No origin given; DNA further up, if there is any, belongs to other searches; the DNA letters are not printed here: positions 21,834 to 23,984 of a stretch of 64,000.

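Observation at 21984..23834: PTS permease with an active N-terminal EIIB, an EIIC and an extra C-terminal EIIB-like domain that has lost its phosphorylatable cysteine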

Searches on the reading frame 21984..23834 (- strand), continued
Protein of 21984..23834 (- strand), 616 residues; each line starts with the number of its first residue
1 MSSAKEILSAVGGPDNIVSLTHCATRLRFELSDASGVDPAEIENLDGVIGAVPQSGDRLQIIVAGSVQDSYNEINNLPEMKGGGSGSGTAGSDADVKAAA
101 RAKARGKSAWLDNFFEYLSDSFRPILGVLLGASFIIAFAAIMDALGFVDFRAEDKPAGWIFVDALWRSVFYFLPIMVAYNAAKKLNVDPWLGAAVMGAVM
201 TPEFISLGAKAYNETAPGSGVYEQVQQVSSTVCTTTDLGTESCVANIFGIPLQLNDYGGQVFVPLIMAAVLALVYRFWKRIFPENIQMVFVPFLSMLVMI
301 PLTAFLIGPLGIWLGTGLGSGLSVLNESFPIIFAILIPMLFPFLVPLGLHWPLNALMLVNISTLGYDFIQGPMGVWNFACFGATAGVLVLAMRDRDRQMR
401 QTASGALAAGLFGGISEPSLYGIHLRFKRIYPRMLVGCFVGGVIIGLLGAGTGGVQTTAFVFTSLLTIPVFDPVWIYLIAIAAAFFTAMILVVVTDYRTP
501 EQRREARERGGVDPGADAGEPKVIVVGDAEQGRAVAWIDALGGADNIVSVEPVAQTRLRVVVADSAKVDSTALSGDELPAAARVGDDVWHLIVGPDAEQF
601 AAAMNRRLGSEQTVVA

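Call 75: predict_structure(alignment_id=A3)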
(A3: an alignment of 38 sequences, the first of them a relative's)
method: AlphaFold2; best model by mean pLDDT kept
length: 616 residues; sequences in the alignment: 38
mean_pLDDT: 80.9   pTM: 0.64
mean pLDDT of the five models: 80.9, 79.5, 78.8, 76.1, 75.8
residues with pLDDT >= 90: 178; 70-90: 326; 50-70: 94; < 50: 18
segments of 3 or more residues with pLDDT < 50: 84-88, 514-521
pLDDT, mean of each block of 10 residues (from residue 1): 83 90 83 91 90 90 83 86 54 53 59 70 78 79 76 77 78 86 88 89 78 84 79 70 74 64 84 94 92 93 82 69 76 85 75 62 57 86 96 85 87 81 82 94 89 72 82 91 97 92 72 48 71 92 94 88 95 84 91 90 89 61
secondary structure, 60 per line:
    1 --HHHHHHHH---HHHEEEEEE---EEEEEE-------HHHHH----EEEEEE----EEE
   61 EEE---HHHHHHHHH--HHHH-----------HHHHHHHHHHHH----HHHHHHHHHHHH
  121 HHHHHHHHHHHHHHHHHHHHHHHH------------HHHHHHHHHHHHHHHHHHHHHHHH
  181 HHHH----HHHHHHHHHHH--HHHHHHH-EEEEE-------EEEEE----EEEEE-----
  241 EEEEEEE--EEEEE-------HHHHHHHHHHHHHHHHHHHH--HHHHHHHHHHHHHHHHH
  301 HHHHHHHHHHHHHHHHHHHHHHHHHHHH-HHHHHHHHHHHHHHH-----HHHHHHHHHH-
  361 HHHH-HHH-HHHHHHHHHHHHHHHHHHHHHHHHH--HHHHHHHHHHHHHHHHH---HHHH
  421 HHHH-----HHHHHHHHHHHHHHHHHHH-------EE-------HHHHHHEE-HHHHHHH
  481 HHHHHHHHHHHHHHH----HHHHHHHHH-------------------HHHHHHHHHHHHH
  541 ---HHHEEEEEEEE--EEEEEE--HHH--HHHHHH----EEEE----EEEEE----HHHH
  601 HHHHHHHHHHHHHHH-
elements in order: H3-10 E17-22 E26-31 H39-43 E48-53 E58-63 H67-75 H78-81 H93-104 H109-144 H157-184 H189-199 H202-208 E210-214 E222-226 E231-235 E241-247 E250-254 H262-281 H284-328 H330-344 H350-359 H361-364 H370-394 H397-413 H417-424 H430-448 H465-470 H474-495 H500-508 H528-540 E547-554 E557-562 H570-575 E580-583 E588-592 H597-615
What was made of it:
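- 23499..23600 (-): Flexible Gly/Ser/Ala-rich linker between EIIB and EIIC (residues 79-112). pLDDT is 53-59 in the full-length model (call 75).
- The full-length model folds it confidently (call 75). B' sits on a low-confidence flexible linker, with no packing evident from the confidence profile (call 75).
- Tried and rejected: The full-length AF2 model did not reveal a partner for the '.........' segment (call 75).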
